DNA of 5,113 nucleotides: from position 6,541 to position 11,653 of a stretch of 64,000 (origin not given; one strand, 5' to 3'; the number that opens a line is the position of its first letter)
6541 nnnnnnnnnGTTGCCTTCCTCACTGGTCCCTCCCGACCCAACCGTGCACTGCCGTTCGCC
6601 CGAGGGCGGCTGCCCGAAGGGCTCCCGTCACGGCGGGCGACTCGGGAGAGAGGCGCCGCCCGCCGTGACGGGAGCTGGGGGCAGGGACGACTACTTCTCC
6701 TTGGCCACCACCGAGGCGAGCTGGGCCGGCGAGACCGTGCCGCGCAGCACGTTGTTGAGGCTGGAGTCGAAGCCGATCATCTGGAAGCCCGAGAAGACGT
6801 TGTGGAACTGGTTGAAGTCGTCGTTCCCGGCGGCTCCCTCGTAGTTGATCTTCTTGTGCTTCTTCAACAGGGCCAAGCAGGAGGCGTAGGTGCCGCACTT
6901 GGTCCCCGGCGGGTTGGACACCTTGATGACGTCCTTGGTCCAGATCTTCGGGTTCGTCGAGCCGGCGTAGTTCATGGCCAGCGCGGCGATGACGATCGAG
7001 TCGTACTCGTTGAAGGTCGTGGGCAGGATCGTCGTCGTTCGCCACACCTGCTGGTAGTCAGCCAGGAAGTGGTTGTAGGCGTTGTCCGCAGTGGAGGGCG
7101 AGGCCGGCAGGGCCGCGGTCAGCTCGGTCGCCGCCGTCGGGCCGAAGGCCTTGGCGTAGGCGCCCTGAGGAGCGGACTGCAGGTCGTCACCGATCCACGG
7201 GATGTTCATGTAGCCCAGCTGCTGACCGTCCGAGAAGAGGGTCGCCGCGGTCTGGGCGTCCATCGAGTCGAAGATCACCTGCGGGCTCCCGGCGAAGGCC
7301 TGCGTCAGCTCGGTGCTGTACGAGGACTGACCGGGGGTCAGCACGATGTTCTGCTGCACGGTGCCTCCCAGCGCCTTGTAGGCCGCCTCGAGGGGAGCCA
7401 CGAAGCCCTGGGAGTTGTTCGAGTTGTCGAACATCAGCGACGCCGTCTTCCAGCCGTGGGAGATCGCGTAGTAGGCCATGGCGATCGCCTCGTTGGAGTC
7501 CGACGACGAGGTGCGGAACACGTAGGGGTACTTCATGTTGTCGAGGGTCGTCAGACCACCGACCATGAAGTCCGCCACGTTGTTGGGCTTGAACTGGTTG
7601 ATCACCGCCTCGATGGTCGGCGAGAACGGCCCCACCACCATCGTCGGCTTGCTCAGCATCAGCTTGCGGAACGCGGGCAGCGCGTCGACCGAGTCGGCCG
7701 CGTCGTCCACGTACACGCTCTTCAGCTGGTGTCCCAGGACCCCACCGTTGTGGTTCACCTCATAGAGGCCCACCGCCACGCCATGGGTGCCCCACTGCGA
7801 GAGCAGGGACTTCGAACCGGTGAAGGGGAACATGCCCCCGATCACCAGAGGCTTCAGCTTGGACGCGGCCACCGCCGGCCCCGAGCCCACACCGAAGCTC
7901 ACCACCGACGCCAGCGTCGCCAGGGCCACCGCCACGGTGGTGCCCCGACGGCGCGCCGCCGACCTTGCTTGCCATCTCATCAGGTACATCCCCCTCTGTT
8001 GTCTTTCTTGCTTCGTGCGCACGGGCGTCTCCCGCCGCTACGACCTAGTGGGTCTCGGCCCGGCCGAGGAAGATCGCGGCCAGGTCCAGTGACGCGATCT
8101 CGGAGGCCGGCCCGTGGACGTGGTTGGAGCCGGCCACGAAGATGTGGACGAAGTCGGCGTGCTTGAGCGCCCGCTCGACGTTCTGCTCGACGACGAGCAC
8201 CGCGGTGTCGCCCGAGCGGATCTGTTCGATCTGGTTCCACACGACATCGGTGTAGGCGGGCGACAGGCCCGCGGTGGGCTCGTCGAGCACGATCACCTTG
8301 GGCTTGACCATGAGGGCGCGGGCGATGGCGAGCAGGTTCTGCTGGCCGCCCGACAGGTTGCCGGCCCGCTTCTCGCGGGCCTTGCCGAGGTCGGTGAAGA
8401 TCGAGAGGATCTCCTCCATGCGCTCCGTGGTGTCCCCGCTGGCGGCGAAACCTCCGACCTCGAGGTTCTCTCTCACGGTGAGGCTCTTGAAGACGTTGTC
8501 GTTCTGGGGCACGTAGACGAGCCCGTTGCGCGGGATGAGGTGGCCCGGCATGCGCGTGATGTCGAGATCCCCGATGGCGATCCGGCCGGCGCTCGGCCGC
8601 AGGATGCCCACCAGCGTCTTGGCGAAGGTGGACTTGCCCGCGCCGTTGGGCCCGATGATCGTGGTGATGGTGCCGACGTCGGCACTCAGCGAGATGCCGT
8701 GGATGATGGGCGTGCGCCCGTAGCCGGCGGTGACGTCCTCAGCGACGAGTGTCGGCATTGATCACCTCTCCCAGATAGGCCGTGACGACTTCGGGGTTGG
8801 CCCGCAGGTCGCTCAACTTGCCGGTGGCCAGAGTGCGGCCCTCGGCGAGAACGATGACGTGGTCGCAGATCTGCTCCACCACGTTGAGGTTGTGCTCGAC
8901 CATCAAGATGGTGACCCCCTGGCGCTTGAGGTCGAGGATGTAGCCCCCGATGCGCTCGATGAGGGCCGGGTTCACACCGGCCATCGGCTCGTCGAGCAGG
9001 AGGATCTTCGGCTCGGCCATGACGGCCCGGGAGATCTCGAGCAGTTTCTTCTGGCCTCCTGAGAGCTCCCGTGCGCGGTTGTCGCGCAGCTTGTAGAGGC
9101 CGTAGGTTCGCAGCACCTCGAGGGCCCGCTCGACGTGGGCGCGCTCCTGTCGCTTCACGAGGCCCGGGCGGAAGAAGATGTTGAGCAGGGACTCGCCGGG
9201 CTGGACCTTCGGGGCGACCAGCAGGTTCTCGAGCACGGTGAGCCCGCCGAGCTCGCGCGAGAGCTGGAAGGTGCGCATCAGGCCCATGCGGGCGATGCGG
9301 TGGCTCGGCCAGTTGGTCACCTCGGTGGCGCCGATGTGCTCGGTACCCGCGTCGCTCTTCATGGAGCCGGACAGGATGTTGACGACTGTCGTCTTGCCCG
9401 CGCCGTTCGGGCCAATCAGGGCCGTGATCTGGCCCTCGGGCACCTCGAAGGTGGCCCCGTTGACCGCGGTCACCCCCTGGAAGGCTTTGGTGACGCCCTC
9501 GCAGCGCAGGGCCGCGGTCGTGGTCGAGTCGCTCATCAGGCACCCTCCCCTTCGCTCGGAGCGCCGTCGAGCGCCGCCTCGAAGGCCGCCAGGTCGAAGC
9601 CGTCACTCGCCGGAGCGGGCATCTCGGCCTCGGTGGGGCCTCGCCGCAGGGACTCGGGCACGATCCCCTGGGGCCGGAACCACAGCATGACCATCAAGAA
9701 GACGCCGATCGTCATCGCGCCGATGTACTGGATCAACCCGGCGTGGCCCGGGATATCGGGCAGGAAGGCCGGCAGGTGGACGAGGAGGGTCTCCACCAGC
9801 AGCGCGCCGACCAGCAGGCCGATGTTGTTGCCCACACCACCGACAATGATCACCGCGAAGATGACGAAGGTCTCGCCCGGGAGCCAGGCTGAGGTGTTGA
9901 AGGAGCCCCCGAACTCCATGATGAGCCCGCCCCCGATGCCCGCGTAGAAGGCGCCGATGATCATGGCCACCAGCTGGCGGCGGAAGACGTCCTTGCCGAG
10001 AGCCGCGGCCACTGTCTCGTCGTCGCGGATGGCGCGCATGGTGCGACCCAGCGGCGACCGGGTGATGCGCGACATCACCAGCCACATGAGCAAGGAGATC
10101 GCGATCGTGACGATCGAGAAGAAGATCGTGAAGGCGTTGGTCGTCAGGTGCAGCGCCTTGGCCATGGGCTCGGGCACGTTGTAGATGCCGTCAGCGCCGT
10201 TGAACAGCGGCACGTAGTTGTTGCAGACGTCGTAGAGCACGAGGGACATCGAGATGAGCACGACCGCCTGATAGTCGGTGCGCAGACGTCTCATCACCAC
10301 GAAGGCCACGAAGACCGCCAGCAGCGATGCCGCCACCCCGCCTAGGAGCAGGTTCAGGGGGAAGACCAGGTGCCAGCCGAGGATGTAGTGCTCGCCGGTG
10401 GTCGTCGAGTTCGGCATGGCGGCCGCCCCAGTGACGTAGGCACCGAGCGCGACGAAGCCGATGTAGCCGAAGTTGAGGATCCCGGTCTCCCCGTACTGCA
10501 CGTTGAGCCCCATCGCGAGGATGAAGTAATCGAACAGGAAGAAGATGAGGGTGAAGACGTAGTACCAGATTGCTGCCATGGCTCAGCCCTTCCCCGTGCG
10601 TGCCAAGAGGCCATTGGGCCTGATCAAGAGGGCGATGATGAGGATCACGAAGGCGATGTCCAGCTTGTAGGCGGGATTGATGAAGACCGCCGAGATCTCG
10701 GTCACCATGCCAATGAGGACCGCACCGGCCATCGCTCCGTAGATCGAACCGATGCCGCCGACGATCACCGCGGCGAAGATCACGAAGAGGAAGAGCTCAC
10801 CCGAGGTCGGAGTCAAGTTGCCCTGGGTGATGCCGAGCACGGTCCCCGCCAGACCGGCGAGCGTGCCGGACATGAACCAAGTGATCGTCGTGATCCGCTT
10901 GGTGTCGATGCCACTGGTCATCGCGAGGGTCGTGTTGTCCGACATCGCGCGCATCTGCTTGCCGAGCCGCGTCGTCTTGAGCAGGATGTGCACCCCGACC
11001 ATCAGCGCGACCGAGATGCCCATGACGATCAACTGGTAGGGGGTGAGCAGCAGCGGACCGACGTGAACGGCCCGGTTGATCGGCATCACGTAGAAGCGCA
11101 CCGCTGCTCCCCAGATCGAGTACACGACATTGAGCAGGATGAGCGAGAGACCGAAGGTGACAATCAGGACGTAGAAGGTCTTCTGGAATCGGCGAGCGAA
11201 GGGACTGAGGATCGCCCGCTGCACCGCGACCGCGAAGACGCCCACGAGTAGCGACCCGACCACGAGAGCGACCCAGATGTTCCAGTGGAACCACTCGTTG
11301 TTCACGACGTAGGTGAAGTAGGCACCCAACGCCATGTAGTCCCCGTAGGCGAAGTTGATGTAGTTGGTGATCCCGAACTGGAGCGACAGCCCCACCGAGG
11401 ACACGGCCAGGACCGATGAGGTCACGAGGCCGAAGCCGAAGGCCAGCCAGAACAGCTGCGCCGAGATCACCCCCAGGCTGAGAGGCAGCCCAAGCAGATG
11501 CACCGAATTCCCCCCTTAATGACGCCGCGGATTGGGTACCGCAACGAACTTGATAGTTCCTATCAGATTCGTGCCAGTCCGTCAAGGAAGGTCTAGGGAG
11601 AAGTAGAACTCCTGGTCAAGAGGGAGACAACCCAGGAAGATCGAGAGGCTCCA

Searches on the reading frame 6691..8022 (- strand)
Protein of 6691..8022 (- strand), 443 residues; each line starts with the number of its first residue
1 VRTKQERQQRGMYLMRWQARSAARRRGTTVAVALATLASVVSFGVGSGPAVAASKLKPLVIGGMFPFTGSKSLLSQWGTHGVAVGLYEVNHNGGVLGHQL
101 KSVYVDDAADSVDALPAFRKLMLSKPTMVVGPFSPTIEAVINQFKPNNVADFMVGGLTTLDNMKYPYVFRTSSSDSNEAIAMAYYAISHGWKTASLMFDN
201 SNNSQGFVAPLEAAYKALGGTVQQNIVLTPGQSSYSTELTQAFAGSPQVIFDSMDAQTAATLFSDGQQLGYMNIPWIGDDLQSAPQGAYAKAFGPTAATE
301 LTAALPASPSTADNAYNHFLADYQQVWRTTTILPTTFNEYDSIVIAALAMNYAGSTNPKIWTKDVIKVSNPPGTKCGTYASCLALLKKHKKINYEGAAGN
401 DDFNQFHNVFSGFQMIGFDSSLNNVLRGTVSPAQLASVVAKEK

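Call 58: search_protein_families(library=pfam, proteins=[window:6691-8022:-], max_evalue=0.0001)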
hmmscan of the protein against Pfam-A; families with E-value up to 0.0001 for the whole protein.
window:6691-8022:- (443 aa): 2 families
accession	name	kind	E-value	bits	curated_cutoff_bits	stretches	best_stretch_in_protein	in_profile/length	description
PF13458.12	Peripla_BP_6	-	7e-33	115.2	31.7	1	59-357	2-300/343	Periplasmic binding protein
PF01094.35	ANF_receptor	-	2.8e-18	66.5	25.4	1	88-416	12-348/353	Receptor family ligand binding region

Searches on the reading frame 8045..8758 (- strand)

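Call 58: search_protein_families(library=pfam, proteins=[window:8045-8758:-], max_evalue=0.0001)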
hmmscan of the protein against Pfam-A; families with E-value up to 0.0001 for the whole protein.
window:8045-8758:- (237 aa): 3 families
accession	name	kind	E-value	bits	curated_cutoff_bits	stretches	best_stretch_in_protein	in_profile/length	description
PF00005.33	ABC_tran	-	1.5e-32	113.5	25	1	20-163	2-137/137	ABC transporter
PF13304.12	AAA_21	-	4.5e-10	40.5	27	0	31-71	1-39/304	AAA domain, putative AbiEii toxin, Type IV TA system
PF02463.25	SMC_N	-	1.2e-05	25.3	40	0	30-49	25-44/220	RecF/RecN/SMC N terminal domain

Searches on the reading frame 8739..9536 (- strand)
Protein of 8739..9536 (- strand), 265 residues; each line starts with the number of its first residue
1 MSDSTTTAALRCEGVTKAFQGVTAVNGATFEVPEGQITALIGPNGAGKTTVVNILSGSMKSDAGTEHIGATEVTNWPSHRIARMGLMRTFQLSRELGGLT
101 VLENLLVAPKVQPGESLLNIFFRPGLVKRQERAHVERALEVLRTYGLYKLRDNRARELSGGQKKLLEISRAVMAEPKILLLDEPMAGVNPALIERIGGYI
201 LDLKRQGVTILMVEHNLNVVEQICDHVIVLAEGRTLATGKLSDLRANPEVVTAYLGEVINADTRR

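Call 58: search_protein_families(library=pfam, proteins=[window:8739-9536:-], max_evalue=0.0001)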
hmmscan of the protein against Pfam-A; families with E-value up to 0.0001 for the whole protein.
window:8739-9536:- (265 aa): 4 families
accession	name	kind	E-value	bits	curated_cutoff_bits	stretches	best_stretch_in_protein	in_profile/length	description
PF00005.33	ABC_tran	-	4.5e-29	102.2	25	1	26-186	2-137/137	ABC transporter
PF13304.12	AAA_21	-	1.1e-11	45.8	27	1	141-220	221-303/304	AAA domain, putative AbiEii toxin, Type IV TA system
PF12399.14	BCA_ABC_TP_C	-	1.7e-05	24.7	25.5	1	234-257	1-24/27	Branched-chain amino acid ATP-binding cassette transporter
PF02463.25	SMC_N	-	8.1e-05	22.6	40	0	34-53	23-42/220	RecF/RecN/SMC N terminal domain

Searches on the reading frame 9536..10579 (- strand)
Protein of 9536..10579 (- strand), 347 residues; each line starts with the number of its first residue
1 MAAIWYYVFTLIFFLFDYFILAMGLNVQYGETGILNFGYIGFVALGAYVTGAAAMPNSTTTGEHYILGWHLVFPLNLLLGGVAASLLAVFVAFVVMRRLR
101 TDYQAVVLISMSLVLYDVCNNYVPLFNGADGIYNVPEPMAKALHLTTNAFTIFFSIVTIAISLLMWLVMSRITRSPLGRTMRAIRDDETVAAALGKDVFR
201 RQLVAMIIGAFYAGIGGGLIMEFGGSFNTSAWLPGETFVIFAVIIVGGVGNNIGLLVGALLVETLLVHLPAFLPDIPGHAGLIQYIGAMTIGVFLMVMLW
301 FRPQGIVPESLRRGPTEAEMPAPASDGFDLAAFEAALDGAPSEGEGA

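Call 58: search_protein_families(library=pfam, proteins=[window:9536-10579:-], max_evalue=0.0001)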
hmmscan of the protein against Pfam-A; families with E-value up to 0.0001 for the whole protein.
window:9536-10579:- (347 aa): 1 family
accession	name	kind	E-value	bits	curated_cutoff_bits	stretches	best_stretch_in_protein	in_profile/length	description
PF02653.21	BPD_transp_2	-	6.2e-33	114.5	26.8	1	8-267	2-244/269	Branched-chain amino acid transport system / permease component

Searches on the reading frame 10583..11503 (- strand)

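Call 56: search_protein_families(library=pfam, proteins=[window:10583-11503:-], max_evalue=0.001)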
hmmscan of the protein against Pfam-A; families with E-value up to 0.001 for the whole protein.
window:10583-11503:- (306 aa): 1 family
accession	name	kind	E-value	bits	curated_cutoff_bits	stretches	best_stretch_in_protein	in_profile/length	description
PF02653.21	BPD_transp_2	-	4.1e-39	134.8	26.8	1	24-292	4-269/269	Branched-chain amino acid transport system / permease component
